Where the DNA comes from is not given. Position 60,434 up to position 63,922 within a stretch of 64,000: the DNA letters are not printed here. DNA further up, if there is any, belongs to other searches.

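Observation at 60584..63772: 1062-aa TolB-like beta-propeller protein carrying two c-type heme motifs and a MYXO-CTERM tail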

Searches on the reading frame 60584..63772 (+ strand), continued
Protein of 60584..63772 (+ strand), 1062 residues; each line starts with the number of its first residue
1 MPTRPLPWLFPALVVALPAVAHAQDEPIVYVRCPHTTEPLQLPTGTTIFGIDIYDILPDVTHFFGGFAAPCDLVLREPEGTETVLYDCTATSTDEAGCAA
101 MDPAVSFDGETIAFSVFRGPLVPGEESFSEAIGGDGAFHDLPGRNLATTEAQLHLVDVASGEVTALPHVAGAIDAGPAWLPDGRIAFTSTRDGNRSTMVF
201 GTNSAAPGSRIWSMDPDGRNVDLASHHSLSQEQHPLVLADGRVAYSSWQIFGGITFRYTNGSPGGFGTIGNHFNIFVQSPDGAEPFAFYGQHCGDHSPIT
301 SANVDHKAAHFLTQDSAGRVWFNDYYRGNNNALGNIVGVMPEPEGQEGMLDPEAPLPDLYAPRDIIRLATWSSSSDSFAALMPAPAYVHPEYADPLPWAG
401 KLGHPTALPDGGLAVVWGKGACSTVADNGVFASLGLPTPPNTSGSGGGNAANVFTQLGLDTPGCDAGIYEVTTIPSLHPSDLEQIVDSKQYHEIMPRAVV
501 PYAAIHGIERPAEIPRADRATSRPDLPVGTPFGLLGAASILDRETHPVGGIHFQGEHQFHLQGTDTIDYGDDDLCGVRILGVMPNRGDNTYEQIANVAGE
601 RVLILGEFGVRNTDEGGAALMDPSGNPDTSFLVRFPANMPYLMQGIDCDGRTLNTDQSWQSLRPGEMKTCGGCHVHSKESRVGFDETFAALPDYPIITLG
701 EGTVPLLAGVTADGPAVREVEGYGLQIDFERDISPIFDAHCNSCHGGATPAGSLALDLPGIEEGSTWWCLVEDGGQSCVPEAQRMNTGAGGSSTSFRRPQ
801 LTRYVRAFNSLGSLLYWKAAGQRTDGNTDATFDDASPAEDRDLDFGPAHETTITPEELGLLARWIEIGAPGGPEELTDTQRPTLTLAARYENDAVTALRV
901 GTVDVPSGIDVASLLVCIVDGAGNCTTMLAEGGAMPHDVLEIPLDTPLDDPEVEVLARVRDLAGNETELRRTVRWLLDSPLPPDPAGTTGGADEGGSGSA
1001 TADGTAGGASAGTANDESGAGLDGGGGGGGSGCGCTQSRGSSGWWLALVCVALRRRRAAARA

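Call 9: find_homologous_proteins(query=window:60584-63769:+, max_evalue=0.001)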
Query window:60584-63769:+ (1062 aa): 267 proteins with E <= 0.001 among 8000 candidates; the best 120 are listed.
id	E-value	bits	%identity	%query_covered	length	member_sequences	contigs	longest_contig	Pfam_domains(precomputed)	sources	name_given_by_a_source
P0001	0.0e+0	2422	98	100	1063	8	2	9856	PF18582.7,PF07676.19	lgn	-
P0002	0.0e+0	1942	82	93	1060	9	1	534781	PF18582.7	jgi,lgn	jgi:hypothetical protein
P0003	0.0e+0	1890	77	99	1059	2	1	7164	PF18582.7,PF07676.19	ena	-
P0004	0.0e+0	1879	76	100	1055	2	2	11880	PF18582.7,PF07676.19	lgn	-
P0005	0.0e+0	1854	77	99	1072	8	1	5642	PF18582.7,PF07676.19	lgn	-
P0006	0.0e+0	1847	75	100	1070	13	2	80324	PF18582.7,PF07676.19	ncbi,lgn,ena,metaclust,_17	metaclust:\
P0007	0.0e+0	1845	75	100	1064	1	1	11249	PF18582.7,PF07676.19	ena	-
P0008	0.0e+0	1829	75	100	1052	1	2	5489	PF18582.7,PF07676.19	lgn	-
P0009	0.0e+0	1821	75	99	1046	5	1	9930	PF18582.7,PF07676.19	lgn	-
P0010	0.0e+0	1815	79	92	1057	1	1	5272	PF18582.7,PF07676.19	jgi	-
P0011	0.0e+0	1808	75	98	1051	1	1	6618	PF18582.7,PF07676.19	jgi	-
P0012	0.0e+0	1805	76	99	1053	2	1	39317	PF18582.7,PF07676.19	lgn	-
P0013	0.0e+0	1782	75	99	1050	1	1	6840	PF18582.7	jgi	jgi:hypothetical protein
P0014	0.0e+0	1770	77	92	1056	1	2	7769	PF18582.7,PF07676.19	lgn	-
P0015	0.0e+0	1768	73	100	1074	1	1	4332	PF18582.7,PF07676.19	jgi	jgi:hypothetical protein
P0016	0.0e+0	1555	68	96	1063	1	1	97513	PF18582.7,PF07676.19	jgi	jgi:hypothetical protein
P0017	0.0e+0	1530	70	91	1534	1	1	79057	PF24681.2,PF18582.7,PF07676.19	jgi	jgi:hypothetical protein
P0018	0.0e+0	1491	66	91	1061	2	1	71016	PF18582.7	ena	-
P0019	0.0e+0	1453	63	98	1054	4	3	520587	PF18582.7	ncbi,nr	ncbi:MAG: hypothetical protein H6722_01815 [Sandaracinus sp.]|nr:hypothetical protein [Sandaracinus 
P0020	0.0e+0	1439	62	100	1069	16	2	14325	PF18582.7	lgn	-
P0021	0.0e+0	1438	65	91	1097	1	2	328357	PF18582.7,PF07676.19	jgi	jgi:hypothetical protein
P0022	0.0e+0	1434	64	90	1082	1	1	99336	PF18582.7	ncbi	-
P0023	0.0e+0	1427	65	90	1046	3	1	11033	PF18582.7,PF07676.19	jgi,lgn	jgi:uncharacterized protein (TIGR03382 family)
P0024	0.0e+0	1426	61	99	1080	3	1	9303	PF18582.7,PF07676.19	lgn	-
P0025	0.0e+0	1421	62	96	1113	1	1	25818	PF18582.7,PF07676.19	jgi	jgi:hypothetical protein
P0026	0.0e+0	1408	61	99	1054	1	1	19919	PF18582.7,PF07676.19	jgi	jgi:hypothetical protein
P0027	0.0e+0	1406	60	98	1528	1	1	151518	PF18582.7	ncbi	-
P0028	0.0e+0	1402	62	96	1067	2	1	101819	PF18582.7,PF07676.19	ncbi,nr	ncbi:MAG: PD40 domain-containing protein [Labilithrix sp.]|nr:PD40 domain-containing protein [Labili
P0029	0.0e+0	1395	63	94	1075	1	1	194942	PF18582.7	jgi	jgi:hypothetical protein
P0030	0.0e+0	1395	61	98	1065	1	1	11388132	PF18582.7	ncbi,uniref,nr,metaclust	ncbi:MYXO-CTERM sorting domain-containing protein [Chondromyces crocatus]|uniref:Hydrazine synthase 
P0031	0.0e+0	1392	62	90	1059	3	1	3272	PF18582.7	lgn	-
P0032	0.0e+0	1384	62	90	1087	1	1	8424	PF18582.7,PF07676.19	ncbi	-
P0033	0.0e+0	1379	60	98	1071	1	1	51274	PF18582.7,PF07676.19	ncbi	-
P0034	0.0e+0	1379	62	92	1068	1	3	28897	PF18582.7,PF07676.19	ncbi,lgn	-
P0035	0.0e+0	1375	62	90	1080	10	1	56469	PF18582.7,PF07676.19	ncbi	-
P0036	0.0e+0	1364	63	90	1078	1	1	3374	PF18582.7,PF07676.19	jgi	jgi:hypothetical protein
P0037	0.0e+0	1363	63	91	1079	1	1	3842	PF18582.7,PF07676.19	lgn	-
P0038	0.0e+0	1356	60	93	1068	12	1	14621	PF18582.7,PF07676.19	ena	-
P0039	0.0e+0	1349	61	92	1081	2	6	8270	PF18582.7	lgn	-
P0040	0.0e+0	1349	62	90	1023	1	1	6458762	PF18582.7,PF07676.19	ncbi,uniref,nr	ncbi:hypothetical protein [Tahibacter amnicola]|uniref:Hydrazine synthase alpha subunit middle domai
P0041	0.0e+0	1347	62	94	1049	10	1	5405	PF18582.7,PF07676.19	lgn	-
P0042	0.0e+0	1346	59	99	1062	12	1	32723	PF18582.7,PF07676.19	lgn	-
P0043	0.0e+0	1345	60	97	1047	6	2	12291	PF18582.7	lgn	-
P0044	0.0e+0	1344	61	90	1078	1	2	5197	PF18582.7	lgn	-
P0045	0.0e+0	1342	61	90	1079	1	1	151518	PF18582.7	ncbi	-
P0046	0.0e+0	1341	62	93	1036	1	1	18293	PF18582.7,PF07676.19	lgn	-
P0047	0.0e+0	1337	61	91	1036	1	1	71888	PF18582.7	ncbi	ncbi:MAG: hypothetical protein ABI843_02670 [Dokdonella sp.]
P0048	0.0e+0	1337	58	99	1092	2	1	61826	PF18582.7,PF07676.19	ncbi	-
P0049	0.0e+0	1336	58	98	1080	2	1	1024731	PF18582.7,PF07676.19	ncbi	ncbi:MAG: hypothetical protein U0269_02110 [Polyangiales bacterium]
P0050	0.0e+0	1331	59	99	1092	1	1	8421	PF18582.7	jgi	jgi:hypothetical protein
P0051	0.0e+0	1321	58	96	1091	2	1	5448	PF18582.7,PF07676.19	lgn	-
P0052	0.0e+0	1311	66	79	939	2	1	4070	PF18582.7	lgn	-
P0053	0.0e+0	1296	59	95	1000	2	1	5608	PF18582.7,PF07676.19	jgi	jgi:MYXO-CTERM domain-containing protein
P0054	0.0e+0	1292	63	88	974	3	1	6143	PF18582.7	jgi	jgi:hypothetical protein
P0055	0.0e+0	1291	58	94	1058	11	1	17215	PF18582.7,PF07676.19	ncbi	-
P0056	0.0e+0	1290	59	97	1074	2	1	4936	PF18582.7,PF07676.19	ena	-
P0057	0.0e+0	1279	59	91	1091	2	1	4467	PF18582.7,PF07676.19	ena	-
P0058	0.0e+0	1278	57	93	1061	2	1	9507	PF18582.7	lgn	-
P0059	0.0e+0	1272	58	91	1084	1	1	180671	PF18582.7,PF07676.19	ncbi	-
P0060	0.0e+0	1268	57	98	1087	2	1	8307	PF18582.7,PF07676.19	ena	-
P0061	0.0e+0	1264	59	91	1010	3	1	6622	PF18582.7,PF07676.19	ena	-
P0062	0.0e+0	1256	60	89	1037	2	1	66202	PF18582.7,PF07676.19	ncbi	-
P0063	0.0e+0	1252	57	96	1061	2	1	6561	PF18582.7,PF07676.19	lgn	-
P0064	0.0e+0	1249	57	92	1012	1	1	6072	PF18582.7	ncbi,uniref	ncbi:hypothetical protein MNBD_GAMMA01-1589 [hydrothermal vent metagenome]|uniref:Hydrazine synthase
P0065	0.0e+0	1243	57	91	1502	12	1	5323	PF18582.7,PF17957.8,PF19077.7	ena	-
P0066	0.0e+0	1241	56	92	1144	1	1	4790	PF17963.8,PF18582.7,PF07676.19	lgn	-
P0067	0.0e+0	1238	58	90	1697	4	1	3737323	PF18582.7,PF17957.8,PF19077.7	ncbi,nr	ncbi:MAG: Ig-like domain-containing protein [Nitrosomonas sp.]|nr:Ig-like domain-containing protein 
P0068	0.0e+0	1234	59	90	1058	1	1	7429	PF18582.7,PF07676.19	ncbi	-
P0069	0.0e+0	1231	71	70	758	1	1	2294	PF18582.7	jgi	jgi:hypothetical protein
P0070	0.0e+0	1228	58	90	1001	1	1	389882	PF18582.7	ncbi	-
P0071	0.0e+0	1226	57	91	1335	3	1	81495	PF18582.7,PF07676.19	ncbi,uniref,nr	ncbi:PD40 domain-containing protein [Thalassotalea sp. ND16A]|uniref:HzsA-related protein n=1 Tax=Th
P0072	0.0e+0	1221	58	90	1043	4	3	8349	PF18582.7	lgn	-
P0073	0.0e+0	1220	56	92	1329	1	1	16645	PF17963.8,PF18582.7,PF17892.8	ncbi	-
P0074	0.0e+0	1214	57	91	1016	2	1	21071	PF18582.7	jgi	-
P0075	0.0e+0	1210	55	91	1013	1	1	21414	PF18582.7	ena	-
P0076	0.0e+0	1206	55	92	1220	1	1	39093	PF17963.8,PF18582.7,PF17892.8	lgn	-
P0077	0.0e+0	1200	54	91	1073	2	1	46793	PF18582.7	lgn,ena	-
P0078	0.0e+0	1198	57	91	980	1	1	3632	PF18582.7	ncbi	-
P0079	0.0e+0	1197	56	91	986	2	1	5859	PF18582.7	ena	-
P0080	0.0e+0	1192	56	91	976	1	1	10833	PF18582.7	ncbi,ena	-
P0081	0.0e+0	1191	53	96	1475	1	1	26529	PF18582.7,PF17957.8,PF18911.7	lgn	-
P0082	0.0e+0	1189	55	99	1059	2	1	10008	PF18582.7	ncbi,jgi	ncbi:MAG: hypothetical protein ACI9KE_003845 [Polyangiales bacterium]|jgi:hypothetical protein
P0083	0.0e+0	1188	54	92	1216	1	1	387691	PF17963.8,PF18582.7,PF17892.8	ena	-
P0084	0.0e+0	1186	56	92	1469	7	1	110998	PF18582.7,PF17957.8,PF13750.13,PF22544.3,PF19077.7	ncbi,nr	ncbi:MAG: hypothetical protein H6939_09955 [Burkholderiales bacterium]|nr:hypothetical protein [Burk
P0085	0.0e+0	1181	55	91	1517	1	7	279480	PF17963.8,PF18582.7,PF17892.8,PF17803.8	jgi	-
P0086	0.0e+0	1180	54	91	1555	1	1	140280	PF17963.8,PF18582.7,PF17892.8,PF17803.8,PF07676.19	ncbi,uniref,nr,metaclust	ncbi:Ig-like domain-containing protein [Colwellia psychrerythraea]|uniref:WD40-like beta Propeller c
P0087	0.0e+0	1180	56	92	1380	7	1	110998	PF18582.7,PF02494.23,PF17957.8,PF22544.3,PF19077.7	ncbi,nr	ncbi:MAG: hypothetical protein H6939_10290 [Burkholderiales bacterium]|nr:hypothetical protein [Burk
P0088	0.0e+0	1175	56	90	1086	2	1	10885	PF18582.7,PF07676.19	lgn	-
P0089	0.0e+0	1174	54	92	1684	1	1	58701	PF17963.8,PF18582.7,PF17892.8,PF17803.8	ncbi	-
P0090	0.0e+0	1172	68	68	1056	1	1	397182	PF18582.7,PF07676.19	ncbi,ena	-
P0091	0.0e+0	1168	57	92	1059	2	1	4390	PF18582.7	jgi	-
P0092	0.0e+0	1166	55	90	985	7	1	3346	PF18582.7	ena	-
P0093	0.0e+0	1165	55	90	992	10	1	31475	PF18582.7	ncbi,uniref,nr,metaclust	ncbi:hypothetical protein SAMN05216326_1362 [Nitrosomonas marina]|uniref:Hydrazine synthase alpha su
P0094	0.0e+0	1165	55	93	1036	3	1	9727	PF18582.7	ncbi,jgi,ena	-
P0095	0.0e+0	1158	55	91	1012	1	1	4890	PF18582.7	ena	-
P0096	0.0e+0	1152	56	89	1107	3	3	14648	PF17963.8,PF18582.7,PF17892.8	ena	-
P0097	0.0e+0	1149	54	90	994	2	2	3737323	PF18582.7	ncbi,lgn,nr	ncbi:MAG: hypothetical protein MRK00_09825 [Nitrosomonas sp.]|nr:hypothetical protein [Nitrosomonas 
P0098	0.0e+0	1143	55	90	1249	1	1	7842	PF00801.27,PF18582.7,PF18911.7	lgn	-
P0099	0.0e+0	1143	55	90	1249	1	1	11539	PF00801.27,PF18582.7,PF18911.7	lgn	-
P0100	0.0e+0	1141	53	93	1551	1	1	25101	PF18582.7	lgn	-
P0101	0.0e+0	1141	54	90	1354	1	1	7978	PF17963.8,PF18582.7,PF17892.8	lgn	-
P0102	0.0e+0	1137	53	91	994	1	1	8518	PF18582.7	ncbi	-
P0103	0.0e+0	1135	54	90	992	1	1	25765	PF18582.7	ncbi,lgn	-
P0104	0.0e+0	1132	53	90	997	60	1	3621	PF18582.7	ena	-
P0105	0.0e+0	1129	53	90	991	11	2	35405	PF18582.7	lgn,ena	-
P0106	0.0e+0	1117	56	90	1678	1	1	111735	PF18582.7,PF07676.19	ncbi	ncbi:MAG: MYXO-CTERM sorting domain-containing protein [Sandaracinaceae bacterium]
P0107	0.0e+0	1116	53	90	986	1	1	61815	PF18582.7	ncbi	-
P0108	0.0e+0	1111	54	91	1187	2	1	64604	PF17963.8,PF18582.7,PF17892.8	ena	-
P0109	0.0e+0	1111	53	91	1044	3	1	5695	PF18582.7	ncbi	-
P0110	0.0e+0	1100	54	93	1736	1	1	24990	PF24681.2,PF18582.7,PF00041.28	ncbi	-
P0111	0.0e+0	1097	54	90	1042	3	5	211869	PF18582.7,PF07676.19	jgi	jgi:hypothetical protein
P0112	0.0e+0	1095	53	91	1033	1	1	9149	PF18582.7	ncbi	-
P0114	0.0e+0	1064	52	98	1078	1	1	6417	PF18582.7,PF07676.19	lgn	-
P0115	0.0e+0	1060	52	92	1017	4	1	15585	PF18582.7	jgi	jgi:Hydrazine synthase alpha subunit middle domain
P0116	0.0e+0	1057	51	92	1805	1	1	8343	PF00801.27,PF18582.7,PF18911.7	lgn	-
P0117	0.0e+0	1054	52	89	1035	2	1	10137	PF18582.7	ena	-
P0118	0.0e+0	1054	53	89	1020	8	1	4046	PF18582.7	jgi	jgi:hypothetical protein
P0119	0.0e+0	1045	51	93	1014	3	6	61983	PF18582.7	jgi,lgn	jgi:hypothetical protein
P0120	0.0e+0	1043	60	73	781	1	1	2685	PF18582.7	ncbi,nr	ncbi:MAG TPA: hypothetical protein ENJ41_02375 [Oceanospirillales bacterium]|nr:hypothetical protein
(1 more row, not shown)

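Call 23: find_encoding_contigs(protein=P0002, flank=10000, max_places=2)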
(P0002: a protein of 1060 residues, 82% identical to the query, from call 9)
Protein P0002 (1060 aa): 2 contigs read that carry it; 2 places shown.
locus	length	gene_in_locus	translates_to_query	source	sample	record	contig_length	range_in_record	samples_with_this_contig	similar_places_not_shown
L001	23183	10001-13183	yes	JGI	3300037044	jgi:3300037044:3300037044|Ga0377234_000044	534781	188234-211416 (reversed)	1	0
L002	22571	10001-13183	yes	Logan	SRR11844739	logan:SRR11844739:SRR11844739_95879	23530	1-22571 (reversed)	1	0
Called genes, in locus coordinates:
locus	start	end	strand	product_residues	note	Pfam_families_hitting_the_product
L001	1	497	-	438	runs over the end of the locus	PF00691:OmpA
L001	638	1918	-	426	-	PF00180:Iso_dh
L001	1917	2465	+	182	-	PF18306:LDcluster4, PF03641:Lysine_decarbox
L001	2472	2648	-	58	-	-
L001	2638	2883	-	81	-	-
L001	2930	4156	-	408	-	PF01734:Patatin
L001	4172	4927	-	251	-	-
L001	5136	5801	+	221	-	-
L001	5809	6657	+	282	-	PF02633:Creatininase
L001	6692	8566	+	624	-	-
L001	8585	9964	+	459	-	-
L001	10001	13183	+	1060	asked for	PF18582:HZS_alpha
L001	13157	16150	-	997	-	PF18582:HZS_alpha (weak)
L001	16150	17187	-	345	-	-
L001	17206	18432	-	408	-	PF04773:FecR (weak)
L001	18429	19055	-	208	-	PF04542:Sigma70_r2, PF08281:Sigma70_r4_2, PF04545:Sigma70_r4 (faint)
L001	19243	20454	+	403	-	-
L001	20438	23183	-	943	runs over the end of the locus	PF00069:Pkinase, PF07714:PK_Tyr_Ser-Thr, PF13424:TPR_12 (weak)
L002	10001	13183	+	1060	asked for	PF18582:HZS_alpha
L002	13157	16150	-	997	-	PF18582:HZS_alpha (weak)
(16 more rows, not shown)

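Call 24: find_encoding_contigs(protein=P0030, flank=10000, max_places=2)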
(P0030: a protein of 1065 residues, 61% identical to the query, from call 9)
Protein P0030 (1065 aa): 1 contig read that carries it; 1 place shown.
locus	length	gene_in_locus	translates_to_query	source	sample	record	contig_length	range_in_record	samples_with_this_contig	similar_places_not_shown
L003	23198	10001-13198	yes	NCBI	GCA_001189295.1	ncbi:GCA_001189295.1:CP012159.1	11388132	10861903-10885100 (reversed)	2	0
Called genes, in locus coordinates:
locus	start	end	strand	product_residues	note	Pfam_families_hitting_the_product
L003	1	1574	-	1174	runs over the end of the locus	PF00437:T2SSE (faint), PF13191:AAA_16 (weak), PF20720:nSTAND3 (faint), PF13401:AAA_22 (faint), PF00004:AAA (weak), PF07724:AAA_2, PF07728:AAA_5, PF10431:ClpB_D2-small (weak)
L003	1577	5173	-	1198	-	PF00004:AAA, PF13191:AAA_16 (weak), PF13401:AAA_22 (faint), PF00004:AAA, PF07724:AAA_2, PF07728:AAA_5, PF10431:ClpB_D2-small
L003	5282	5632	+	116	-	PF12840:HTH_20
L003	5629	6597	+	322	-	PF10604:Polyketide_cyc2 (weak), PF08327:AHSA1, PF12680:SnoaL_2, PF13474:SnoaL_3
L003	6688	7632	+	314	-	PF25539:Bestrophin_2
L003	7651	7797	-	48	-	-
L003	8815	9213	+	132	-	PF11528:DUF3224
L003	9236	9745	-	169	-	-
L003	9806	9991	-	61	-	-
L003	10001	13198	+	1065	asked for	PF18582:HZS_alpha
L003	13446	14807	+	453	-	-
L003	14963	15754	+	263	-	PF04237:YjbR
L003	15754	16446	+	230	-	PF05685:Uma2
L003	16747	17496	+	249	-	PF00501:AMP-binding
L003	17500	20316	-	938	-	PF01804:Penicil_amidase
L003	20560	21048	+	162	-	-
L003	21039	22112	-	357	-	PF04168:Alpha-E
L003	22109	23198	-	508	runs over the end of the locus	PF04174:CP_ATPgrasp_1, PF14403:CP_ATPgrasp_2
